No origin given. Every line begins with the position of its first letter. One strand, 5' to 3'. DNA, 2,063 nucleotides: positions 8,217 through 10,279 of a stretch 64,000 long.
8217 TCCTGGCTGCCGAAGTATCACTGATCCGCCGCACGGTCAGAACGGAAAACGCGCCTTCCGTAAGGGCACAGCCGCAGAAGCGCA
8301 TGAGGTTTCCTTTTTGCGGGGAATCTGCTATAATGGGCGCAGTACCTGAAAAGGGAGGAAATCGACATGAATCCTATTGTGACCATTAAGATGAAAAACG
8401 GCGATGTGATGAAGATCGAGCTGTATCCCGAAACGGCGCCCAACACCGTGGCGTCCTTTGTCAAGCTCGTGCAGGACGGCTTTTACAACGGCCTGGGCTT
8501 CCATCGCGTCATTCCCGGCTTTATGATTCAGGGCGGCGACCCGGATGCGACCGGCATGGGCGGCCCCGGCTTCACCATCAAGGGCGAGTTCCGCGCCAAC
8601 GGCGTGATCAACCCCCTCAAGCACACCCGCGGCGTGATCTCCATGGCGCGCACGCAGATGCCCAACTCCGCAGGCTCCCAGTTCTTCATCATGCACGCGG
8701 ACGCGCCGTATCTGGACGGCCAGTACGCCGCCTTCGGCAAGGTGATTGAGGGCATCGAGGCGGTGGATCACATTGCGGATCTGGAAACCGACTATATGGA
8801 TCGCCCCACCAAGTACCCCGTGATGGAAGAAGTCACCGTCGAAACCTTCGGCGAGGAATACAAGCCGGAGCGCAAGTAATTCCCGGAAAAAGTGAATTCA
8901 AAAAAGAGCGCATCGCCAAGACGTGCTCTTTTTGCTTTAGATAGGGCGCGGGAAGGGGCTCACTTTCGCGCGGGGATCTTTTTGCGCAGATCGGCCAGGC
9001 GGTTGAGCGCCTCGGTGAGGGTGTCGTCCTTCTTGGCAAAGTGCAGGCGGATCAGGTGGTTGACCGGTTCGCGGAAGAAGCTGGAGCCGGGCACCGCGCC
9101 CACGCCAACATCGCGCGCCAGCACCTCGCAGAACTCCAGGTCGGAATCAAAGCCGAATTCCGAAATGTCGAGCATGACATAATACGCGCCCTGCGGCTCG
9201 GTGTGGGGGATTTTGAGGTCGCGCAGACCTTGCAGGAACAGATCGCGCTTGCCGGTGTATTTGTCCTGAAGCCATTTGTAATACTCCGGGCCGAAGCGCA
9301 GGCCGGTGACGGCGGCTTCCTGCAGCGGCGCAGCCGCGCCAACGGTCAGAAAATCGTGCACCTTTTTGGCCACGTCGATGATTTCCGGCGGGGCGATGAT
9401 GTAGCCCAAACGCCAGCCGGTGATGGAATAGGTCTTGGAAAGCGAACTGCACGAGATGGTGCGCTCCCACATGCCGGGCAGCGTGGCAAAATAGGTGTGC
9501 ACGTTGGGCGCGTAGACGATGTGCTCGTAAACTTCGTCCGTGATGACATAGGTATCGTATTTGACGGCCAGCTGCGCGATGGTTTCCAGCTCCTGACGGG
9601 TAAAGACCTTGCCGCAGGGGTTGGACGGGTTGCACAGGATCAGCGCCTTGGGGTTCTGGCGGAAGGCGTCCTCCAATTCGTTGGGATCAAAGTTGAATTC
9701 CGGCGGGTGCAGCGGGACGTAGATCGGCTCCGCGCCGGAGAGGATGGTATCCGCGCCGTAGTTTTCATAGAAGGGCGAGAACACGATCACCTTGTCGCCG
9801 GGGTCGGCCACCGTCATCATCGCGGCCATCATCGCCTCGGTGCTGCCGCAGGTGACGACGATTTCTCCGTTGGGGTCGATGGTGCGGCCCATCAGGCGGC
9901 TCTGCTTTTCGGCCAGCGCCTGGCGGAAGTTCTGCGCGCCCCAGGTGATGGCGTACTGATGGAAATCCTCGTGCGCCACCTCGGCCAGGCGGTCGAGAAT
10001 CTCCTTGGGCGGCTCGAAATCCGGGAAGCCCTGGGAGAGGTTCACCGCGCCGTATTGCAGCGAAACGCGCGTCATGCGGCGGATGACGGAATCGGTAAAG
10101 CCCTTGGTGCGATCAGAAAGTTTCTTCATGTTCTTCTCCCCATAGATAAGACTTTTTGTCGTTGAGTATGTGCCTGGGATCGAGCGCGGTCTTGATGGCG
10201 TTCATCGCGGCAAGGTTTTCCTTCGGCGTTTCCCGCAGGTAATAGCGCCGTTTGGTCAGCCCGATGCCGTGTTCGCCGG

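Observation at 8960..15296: metNIQ cluster with an embedded L-2-hydroxyacid dehydrogenase, a D-2-hydroxyacid (GlcD-type) dehydrogenase and a YbdL-like aminotransferase: candidate salvage route for methionine hydroxy/keto analogues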

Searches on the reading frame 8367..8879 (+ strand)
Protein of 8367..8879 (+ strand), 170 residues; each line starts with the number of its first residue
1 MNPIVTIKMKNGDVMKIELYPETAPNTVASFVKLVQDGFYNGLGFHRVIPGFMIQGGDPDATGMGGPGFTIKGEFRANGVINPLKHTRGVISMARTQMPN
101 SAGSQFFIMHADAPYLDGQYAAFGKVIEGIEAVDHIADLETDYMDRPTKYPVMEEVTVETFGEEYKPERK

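Call 6: search_protein_families(library=pfam, proteins=[window:8367-8879:+])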
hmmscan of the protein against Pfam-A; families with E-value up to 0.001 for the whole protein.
window:8367-8879:+ (170 aa): 1 family
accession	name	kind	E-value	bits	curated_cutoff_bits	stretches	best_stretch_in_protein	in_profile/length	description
PF00160.26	Pro_isomerase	-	6.1e-48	163.5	21.7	1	5-158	2-159/159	Cyclophilin type peptidyl-prolyl cis-trans isomerase/CLD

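Call 7: search_protein_families(library=ncbifam, proteins=[window:8367-8879:+])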
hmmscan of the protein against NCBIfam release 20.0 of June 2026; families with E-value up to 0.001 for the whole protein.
window:8367-8879:+ (170 aa): 2 families
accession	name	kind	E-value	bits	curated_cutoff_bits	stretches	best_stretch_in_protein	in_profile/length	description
NF008151.0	PRK10903.1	equivalog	2.3e-30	105.5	308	1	4-145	30-171/190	peptidylprolyl isomerase A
NF008057.0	PRK10791.1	equivalog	1.6e-26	93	297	1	4-158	1-162/164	peptidylprolyl isomerase B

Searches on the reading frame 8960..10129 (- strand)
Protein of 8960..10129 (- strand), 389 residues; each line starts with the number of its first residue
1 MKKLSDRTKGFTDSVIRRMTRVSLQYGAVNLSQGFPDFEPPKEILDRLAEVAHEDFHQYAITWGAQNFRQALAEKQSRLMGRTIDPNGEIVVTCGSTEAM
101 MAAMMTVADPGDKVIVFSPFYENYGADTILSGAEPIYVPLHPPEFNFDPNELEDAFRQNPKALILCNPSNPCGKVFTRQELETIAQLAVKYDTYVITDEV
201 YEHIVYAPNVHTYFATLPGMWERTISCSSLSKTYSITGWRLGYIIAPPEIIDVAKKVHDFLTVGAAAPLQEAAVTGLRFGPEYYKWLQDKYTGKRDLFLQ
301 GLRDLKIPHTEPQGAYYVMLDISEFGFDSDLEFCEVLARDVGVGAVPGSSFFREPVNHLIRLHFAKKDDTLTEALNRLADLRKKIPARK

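Call 6: search_protein_families(library=pfam, proteins=[window:8960-10129:-])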
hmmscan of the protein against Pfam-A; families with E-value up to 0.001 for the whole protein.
window:8960-10129:- (389 aa): 3 families
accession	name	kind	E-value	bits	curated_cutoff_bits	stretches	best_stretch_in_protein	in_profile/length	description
PF00155.27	Aminotran_1_2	-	2.5e-66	224.8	19.7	1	29-378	4-361/361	Aminotransferase class I and II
PF01041.23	DegT_DnrJ_EryC1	-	4.9e-07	29.7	19.8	1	90-198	42-145/360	DegT/DnrJ/EryC1/StrS aminotransferase family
PF01053.26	Cys_Met_Meta_PP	-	0.00041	19.5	27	1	90-201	71-176/381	Cys/Met metabolism PLP-dependent enzyme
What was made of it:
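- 8960..10129 (-): YbdL/MtnE-like class-I aminotransferase; overlaps the preceding gene by 17 nt. PF00155 (call 6).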

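Call 7: search_protein_families(library=ncbifam, proteins=[window:8960-10129:-])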
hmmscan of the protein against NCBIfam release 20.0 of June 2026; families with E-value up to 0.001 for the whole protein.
window:8960-10129:- (389 aa): 75 families (the best 25 are shown)
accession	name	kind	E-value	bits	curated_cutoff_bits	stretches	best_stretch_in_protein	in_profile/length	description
NF006488.0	PRK08912.1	equivalog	1.1e-109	367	498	1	11-383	11-385/387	aminotransferase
NF005855.0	PRK07777.1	equivalog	1.6e-107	360.2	553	1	4-383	6-389/391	pyridoxal phosphate-dependent aminotransferase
NF006569.0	PRK09082.1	subfamily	1.3e-100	337.2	420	1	15-380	19-385/386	methionine aminotransferase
NF041364.1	GntC_guanitoxin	equivalog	8.2e-86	288.1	415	1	29-380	1-355/356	guanitoxin biosynthesis PLP-dependent (S)-gamma-hydroxy-L-arginine cyclodehydratase GntC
NF009079.0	PRK12414.1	subfamily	7.3e-78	262.2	481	1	19-380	22-383/384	methionine aminotransferase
NF041091.1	asp_aminotase_Arch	equivalog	4.6e-74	249.5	550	1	28-380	29-373/376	aspartate aminotransferase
NF005816.0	PRK07682.1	equivalog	3e-69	233.5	620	1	3-382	5-383/390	aminotransferase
NF005817.0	PRK07683.1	equivalog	6.4e-69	232.5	575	1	4-380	5-379/387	aminotransferase A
NF005588.0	PRK07309.1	equivalog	2.5e-66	224.2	576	1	14-381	17-385/391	pyridoxal phosphate-dependent aminotransferase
NF004770.0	PRK06108.1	subfamily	1.5e-62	211.7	422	1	2-381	11-391/396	pyridoxal phosphate-dependent aminotransferase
NF004975.0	PRK06348.1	equivalog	1.6e-61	208.5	549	1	5-381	7-382/384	pyridoxal phosphate-dependent aminotransferase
NF004621.0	PRK05957.1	equivalog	2e-59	201.3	498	1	22-380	23-381/389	pyridoxal phosphate-dependent aminotransferase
NF006229.0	PRK08361.1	equivalog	2.9e-59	201.1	624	1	14-380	20-386/391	aspartate aminotransferase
NF006756.0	PRK09276.1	subfamily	7.5e-58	196.3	507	1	28-381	33-385/387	LL-diaminopimelate aminotransferase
TIGR03540.1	DapC_direct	equivalog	8.1e-57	192.9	593.25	1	25-380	26-382/383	LL-diaminopimelate aminotransferase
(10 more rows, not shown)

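Call 20: search_solved_structures(query=window:8960-10129:-, max_evalue=1e-10, show_alignments=1)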
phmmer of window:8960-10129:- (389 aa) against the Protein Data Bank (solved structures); distinct sequences matched with E-value up to 1e-10: 86 (the best 60 are shown).
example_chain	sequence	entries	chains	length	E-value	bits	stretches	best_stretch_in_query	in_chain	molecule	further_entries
1u08_A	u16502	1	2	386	6e-77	262.4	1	14-380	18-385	Hypothetical aminotransferase ybdL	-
2o0r_A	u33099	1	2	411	6.2e-70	239.3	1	7-383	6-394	Rv0858c (N-Succinyldiaminopimelate aminotransferase)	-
5veq_A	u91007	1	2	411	2.4e-68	234.1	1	7-374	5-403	Kynurenine--oxoglutarate transaminase 3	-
2zjg_A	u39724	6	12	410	2.5e-68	234.1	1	7-374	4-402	Kynurenine-oxoglutarate transaminase 3 | Kynurenine--oxoglutarate transaminase 3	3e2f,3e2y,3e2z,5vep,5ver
1yiy_A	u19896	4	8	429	1.7e-67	231.3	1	5-376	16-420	kynurenine aminotransferase; glutamine transaminase K | kynurenine aminotransferase; glutamine transaminase | Kynurenine aminotransferase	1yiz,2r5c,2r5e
5veh_A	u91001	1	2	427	1.8e-67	231.3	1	5-376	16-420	Kynurenine aminotransferase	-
5wmk_A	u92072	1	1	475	8.7e-62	212.5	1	25-377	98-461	Bifunctional aspartate aminotransferase and glutamate/aspartate-prephenate aminotransferas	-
5wmh_A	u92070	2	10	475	1.1e-61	212.2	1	23-377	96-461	Bifunctional aspartate aminotransferase and glutamate/aspartate-prephenate aminotransferas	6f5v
5wmi_A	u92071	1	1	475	1.2e-61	212.1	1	25-377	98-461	Bifunctional aspartate aminotransferase and glutamate/aspartate-prephenate aminotransferas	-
1gd9_A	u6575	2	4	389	4.2e-61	210.3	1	4-383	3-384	ASPARTATE AMINOTRANSFERASE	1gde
1dju_A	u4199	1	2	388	7.1e-61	209.5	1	4-383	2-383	AROMATIC AMINOTRANSFERASE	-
5wml_A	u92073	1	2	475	7.5e-61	209.4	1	23-377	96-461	Bifunctional aspartate aminotransferase and glutamate/aspartate-prephenate aminotransferas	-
1w7l_A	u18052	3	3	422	2.5e-59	204.4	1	20-375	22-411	KYNURENINE--OXOGLUTARATE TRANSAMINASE I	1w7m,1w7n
3fvs_A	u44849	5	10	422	2.5e-59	204.4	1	20-375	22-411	Kynurenine--oxoglutarate transaminase 1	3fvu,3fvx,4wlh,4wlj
4wp0_A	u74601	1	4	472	3.6e-59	203.9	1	20-375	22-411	Kynurenine--oxoglutarate transaminase 1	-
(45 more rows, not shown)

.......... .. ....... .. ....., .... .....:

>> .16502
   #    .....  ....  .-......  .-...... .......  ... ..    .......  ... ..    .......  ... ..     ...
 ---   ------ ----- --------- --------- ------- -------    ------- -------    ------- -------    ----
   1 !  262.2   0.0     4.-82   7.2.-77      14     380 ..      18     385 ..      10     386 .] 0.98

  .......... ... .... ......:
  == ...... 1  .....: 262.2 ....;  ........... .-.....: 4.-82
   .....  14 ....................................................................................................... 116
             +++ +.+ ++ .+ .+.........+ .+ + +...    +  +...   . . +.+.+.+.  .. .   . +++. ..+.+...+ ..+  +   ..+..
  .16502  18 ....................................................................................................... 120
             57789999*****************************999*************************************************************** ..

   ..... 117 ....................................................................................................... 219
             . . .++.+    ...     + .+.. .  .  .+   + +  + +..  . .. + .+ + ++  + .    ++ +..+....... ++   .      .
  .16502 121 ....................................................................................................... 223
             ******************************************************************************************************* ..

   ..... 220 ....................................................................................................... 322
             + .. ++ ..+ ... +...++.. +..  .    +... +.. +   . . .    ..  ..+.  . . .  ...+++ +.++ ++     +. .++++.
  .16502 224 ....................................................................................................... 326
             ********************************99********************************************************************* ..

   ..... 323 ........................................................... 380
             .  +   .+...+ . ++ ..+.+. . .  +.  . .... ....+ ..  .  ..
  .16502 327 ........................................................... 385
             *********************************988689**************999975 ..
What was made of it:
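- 8960..10129 (-): The best PDB match is E. coli YbdL 1U08 at 262 bits, followed by Rv0858c and the KAT / glutamine transaminase K group (call 20).
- On YbdL/MtnE methionine aminotransferase (KAT / glutamine transaminase K group): The SKTY lysine, the DEVY block and the C-terminal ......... block all align (call 20).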
